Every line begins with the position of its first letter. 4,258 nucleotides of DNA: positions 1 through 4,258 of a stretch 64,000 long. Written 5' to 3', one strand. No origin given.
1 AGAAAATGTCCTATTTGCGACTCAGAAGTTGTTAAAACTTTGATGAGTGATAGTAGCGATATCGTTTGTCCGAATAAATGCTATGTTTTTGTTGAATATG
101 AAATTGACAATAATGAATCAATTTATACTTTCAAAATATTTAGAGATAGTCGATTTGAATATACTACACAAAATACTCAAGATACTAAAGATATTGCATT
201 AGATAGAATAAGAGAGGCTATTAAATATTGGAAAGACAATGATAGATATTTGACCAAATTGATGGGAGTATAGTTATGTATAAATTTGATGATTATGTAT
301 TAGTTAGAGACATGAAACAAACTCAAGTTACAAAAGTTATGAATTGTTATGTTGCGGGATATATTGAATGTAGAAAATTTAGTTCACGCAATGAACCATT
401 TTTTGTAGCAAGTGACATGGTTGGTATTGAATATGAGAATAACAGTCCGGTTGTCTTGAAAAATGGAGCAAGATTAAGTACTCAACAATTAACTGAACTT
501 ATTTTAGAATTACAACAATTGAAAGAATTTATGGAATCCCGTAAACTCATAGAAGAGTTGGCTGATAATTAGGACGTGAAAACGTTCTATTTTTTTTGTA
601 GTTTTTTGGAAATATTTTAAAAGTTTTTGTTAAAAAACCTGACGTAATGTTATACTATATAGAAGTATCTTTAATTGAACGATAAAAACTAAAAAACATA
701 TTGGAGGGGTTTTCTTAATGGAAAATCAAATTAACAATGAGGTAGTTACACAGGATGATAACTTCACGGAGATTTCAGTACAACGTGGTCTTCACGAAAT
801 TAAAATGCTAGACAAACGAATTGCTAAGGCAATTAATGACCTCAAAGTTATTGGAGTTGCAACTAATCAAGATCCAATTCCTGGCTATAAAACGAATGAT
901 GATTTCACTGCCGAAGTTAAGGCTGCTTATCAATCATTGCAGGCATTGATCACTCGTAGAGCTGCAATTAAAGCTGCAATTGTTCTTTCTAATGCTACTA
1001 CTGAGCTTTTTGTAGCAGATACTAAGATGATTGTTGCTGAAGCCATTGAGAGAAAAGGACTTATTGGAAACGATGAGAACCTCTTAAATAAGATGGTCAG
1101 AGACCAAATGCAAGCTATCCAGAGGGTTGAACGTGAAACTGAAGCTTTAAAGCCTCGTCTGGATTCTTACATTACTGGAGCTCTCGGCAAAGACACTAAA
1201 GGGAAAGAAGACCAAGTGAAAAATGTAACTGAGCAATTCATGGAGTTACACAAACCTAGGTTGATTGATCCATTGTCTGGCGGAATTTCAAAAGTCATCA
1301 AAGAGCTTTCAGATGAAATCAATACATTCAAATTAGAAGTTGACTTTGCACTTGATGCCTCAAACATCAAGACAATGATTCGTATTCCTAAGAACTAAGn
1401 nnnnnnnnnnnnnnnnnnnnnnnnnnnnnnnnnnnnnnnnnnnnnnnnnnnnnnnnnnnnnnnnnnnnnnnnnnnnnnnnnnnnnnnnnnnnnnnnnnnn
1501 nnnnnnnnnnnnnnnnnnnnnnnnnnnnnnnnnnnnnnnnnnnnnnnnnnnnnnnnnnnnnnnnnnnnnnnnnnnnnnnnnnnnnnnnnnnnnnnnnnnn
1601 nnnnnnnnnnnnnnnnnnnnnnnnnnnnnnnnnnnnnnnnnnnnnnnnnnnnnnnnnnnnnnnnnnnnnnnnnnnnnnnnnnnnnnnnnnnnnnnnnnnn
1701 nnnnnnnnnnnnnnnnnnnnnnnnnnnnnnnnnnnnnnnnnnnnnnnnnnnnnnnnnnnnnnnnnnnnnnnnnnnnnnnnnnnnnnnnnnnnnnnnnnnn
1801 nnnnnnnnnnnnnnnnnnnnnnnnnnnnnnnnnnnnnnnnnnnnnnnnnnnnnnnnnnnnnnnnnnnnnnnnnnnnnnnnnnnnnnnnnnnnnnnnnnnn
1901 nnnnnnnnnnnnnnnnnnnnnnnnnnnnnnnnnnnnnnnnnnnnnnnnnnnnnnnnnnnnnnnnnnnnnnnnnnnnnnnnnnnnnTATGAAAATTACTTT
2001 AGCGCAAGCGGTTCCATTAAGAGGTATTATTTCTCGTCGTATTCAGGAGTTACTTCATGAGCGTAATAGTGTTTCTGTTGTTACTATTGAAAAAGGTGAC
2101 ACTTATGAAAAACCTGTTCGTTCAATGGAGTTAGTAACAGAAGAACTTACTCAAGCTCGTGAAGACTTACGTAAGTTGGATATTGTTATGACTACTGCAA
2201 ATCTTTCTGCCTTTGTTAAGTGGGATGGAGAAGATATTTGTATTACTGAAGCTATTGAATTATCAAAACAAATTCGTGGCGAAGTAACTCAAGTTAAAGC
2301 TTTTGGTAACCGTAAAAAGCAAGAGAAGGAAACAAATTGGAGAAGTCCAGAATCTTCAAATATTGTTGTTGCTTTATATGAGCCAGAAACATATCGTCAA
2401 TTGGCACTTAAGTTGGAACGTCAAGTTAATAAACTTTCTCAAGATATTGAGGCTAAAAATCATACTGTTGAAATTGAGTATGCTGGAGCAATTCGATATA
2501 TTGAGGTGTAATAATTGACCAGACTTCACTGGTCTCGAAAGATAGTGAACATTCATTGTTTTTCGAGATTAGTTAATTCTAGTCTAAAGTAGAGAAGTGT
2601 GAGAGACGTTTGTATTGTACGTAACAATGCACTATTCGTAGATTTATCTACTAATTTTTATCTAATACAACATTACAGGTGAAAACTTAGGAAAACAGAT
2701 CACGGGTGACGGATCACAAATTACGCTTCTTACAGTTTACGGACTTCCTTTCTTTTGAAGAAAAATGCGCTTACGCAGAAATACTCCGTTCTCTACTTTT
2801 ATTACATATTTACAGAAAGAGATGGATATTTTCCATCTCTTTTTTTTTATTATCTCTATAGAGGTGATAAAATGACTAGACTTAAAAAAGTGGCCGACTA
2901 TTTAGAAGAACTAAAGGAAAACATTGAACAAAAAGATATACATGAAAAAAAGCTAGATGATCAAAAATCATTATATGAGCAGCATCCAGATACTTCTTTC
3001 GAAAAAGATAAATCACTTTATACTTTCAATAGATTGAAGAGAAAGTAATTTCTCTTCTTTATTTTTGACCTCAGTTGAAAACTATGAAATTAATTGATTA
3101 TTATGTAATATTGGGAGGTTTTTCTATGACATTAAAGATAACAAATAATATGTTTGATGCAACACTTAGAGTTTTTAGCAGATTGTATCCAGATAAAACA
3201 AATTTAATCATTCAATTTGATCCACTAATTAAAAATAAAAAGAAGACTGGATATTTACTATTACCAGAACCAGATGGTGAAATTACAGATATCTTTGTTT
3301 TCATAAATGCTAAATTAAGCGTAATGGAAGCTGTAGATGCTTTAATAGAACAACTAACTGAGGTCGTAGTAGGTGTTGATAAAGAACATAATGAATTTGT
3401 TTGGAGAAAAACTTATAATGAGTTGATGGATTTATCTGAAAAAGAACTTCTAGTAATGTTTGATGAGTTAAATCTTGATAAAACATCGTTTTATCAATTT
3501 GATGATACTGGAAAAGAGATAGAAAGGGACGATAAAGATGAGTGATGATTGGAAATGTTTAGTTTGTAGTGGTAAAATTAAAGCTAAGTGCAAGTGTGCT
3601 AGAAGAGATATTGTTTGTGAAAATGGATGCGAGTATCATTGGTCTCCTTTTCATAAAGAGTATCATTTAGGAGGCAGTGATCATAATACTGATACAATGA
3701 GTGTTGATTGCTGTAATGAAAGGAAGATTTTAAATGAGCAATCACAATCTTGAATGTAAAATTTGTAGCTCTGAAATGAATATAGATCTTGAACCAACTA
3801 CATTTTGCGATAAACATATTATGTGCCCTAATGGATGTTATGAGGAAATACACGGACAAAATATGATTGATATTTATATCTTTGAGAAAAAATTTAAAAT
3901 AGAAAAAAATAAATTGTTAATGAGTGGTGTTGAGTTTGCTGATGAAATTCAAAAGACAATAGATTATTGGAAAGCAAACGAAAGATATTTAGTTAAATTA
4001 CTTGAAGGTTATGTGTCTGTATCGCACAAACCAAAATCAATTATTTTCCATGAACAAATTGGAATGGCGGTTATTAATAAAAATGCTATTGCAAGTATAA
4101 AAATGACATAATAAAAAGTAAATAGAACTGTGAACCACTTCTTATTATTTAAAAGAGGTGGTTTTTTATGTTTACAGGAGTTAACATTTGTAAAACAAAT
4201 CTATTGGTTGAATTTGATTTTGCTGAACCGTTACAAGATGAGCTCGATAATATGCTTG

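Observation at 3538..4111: Multi-copy family of Zn-ribbon proteins with a conserved YWK-(D/A/E)N(D/E)RY-L..L tail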

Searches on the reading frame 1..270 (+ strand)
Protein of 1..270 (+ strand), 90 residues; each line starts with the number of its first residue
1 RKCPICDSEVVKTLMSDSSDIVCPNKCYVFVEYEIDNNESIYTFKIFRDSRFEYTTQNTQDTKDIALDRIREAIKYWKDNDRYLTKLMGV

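Call 7: search_protein_families(library=pfam, proteins=[window:1-270:+], max_evalue=1)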
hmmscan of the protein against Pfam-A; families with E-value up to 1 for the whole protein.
seq(90 aa): 3 families
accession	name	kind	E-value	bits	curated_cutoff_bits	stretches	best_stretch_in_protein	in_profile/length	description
PF03119.21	DNA_ligase_ZBD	-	0.0047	17.2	25.8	1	2-25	1-22/27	NAD-dependent DNA ligase C4 zinc finger domain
PF13248.11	Zn_ribbon_3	-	0.042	13.8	27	1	2-25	4-21/26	zinc-ribbon domain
PF14354.12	Lar_restr_allev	-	0.21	12.3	28.6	1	2-34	5-34/58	Restriction alleviation protein Lar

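Call 8: search_protein_families(library=phrogs, proteins=[window:1-270:+], max_evalue=1)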
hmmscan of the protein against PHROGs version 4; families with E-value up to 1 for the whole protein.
seq(90 aa): 8 families
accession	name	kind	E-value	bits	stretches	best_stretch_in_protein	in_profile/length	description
phrog_4661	-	unknown function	2.6e-20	74.1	1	2-88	113-202/205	-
phrog_13559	-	unknown function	9.3e-18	65.5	1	2-88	13-104/107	-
phrog_21999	-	unknown function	0.011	16.9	1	23-61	15-53/78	-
phrog_19329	-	unknown function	0.096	13.9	1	21-77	16-73/114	-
phrog_1043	-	unknown function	0.12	13.7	1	2-33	4-36/55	unknown function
phrog_22321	-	unknown function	0.12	13.4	1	2-29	7-33/49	-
phrog_13972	-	DNA, RNA and nucleotide metabolism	0.23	12.7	1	3-30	42-69/75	DNA ligase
phrog_2816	-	other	0.66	11.2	1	2-28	2-36/43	protease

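Call 54: search_protein_families(library=ncbifam, proteins=[window:1-270:+], max_evalue=0.1)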
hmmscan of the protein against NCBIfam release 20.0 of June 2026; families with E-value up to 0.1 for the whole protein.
window:1-270:+ (90 aa): 2 families
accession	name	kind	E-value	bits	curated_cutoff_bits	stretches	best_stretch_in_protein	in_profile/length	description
NF001644.0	PRK00420.1-1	equivalog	0.036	14.1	176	1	2-40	25-60/119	hypothetical protein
TIGR00686.1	phnA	hypoth_equivalog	0.071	13.3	80.2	1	2-40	4-39/109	zinc ribbon domain-containing protein YjdM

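Call 55: search_protein_families(library=padloc, proteins=[window:1-270:+], max_evalue=0.1)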
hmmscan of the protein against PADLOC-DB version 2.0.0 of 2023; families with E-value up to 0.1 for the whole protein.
window:1-270:+ (90 aa): 0 families

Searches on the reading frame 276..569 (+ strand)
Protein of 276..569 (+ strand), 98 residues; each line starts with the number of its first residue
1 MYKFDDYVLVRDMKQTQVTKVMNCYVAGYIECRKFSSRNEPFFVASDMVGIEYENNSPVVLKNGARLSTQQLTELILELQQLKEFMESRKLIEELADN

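Call 37: search_protein_families(library=pfam, proteins=[window:276-569:+], max_evalue=0.01)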
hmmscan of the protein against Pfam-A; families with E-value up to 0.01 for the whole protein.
window:276-569:+ (98 aa): 0 families

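Call 47: find_encoding_contigs(protein=window:276-569:+, flank=10000, max_places=2)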
Protein window:276-569:+ (98 aa): 2 contigs read that carry it; 2 places shown.
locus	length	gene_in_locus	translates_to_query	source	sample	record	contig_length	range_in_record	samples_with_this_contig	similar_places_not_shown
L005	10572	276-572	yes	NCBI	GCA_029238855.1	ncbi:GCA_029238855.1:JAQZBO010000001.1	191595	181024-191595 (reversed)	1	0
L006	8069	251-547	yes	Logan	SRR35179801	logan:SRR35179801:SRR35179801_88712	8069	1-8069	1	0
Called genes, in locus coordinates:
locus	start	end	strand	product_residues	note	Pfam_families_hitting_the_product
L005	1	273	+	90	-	?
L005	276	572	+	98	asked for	-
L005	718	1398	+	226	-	-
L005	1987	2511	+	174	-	-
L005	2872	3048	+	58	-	-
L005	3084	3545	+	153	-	-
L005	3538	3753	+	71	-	-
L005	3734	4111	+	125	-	-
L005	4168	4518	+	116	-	-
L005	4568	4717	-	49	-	-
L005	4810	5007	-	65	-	-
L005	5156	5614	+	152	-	PF00877:NLPC_P60 (faint), PF05708:Peptidase_C92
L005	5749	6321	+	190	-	-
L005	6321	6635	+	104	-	-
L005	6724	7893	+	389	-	-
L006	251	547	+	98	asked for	-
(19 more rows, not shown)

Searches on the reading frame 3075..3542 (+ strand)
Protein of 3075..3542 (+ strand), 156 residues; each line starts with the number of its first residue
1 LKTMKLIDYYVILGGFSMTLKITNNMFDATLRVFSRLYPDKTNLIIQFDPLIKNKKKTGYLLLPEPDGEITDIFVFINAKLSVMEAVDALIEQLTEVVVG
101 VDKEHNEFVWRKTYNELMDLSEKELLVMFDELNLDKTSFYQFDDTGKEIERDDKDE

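Call 37: search_protein_families(library=pfam, proteins=[window:3075-3542:+], max_evalue=0.01)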
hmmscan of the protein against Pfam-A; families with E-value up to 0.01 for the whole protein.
window:3075-3542:+ (156 aa): 0 families

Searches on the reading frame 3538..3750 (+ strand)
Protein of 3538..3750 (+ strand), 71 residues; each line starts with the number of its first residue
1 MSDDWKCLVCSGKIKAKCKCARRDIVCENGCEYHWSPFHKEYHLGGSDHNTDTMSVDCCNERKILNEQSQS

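Call 7: search_protein_families(library=pfam, proteins=[window:3538-3750:+], max_evalue=1)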
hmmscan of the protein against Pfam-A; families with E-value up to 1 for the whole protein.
seq(71 aa): 0 families

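Call 8: search_protein_families(library=phrogs, proteins=[window:3538-3750:+], max_evalue=1)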
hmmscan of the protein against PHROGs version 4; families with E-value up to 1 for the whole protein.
seq(71 aa): 1 family
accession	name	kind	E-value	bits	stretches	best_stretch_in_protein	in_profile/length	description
phrog_13559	-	unknown function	0.29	12.5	1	4-62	11-68/107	-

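Call 54: search_protein_families(library=ncbifam, proteins=[window:3538-3750:+], max_evalue=0.1)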
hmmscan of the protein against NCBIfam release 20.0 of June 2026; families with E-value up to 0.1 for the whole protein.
window:3538-3750:+ (71 aa): 0 families

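Call 55: search_protein_families(library=padloc, proteins=[window:3538-3750:+], max_evalue=0.1)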
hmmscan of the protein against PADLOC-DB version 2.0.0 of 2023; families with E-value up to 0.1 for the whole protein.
window:3538-3750:+ (71 aa): 0 families

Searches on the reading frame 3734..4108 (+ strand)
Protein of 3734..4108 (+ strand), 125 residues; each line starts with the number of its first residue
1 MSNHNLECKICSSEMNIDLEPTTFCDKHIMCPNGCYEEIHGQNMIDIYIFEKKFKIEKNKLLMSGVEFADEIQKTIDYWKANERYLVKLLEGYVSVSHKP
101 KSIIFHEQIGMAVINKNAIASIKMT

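Call 7: search_protein_families(library=pfam, proteins=[window:3734-4108:+], max_evalue=1)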
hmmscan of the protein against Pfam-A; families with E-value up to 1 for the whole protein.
seq(125 aa): 1 family
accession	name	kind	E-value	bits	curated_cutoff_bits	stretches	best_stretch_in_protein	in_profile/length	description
PF10588.14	NADH-G_4Fe-4S_3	-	0.25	11.4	27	1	1-13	9-21/40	NADH-ubiquinone oxidoreductase-G iron-sulfur binding region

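Call 8: search_protein_families(library=phrogs, proteins=[window:3734-4108:+], max_evalue=1)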
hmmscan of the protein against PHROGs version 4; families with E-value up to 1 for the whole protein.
seq(125 aa): 3 families
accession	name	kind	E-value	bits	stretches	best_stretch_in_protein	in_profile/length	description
phrog_4661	-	unknown function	4e-15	57.2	1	4-92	110-204/205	-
phrog_13559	-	unknown function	1.6e-10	42.3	1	5-91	11-105/107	-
phrog_4875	-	unknown function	0.064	14.4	1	4-54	11-49/77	-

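Call 54: search_protein_families(library=ncbifam, proteins=[window:3734-4108:+], max_evalue=0.1)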
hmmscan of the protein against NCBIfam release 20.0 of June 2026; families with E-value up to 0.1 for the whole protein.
window:3734-4108:+ (125 aa): 0 families

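Call 55: search_protein_families(library=padloc, proteins=[window:3734-4108:+], max_evalue=0.1)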
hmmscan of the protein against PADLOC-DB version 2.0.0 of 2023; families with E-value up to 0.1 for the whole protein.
window:3734-4108:+ (125 aa): 0 families
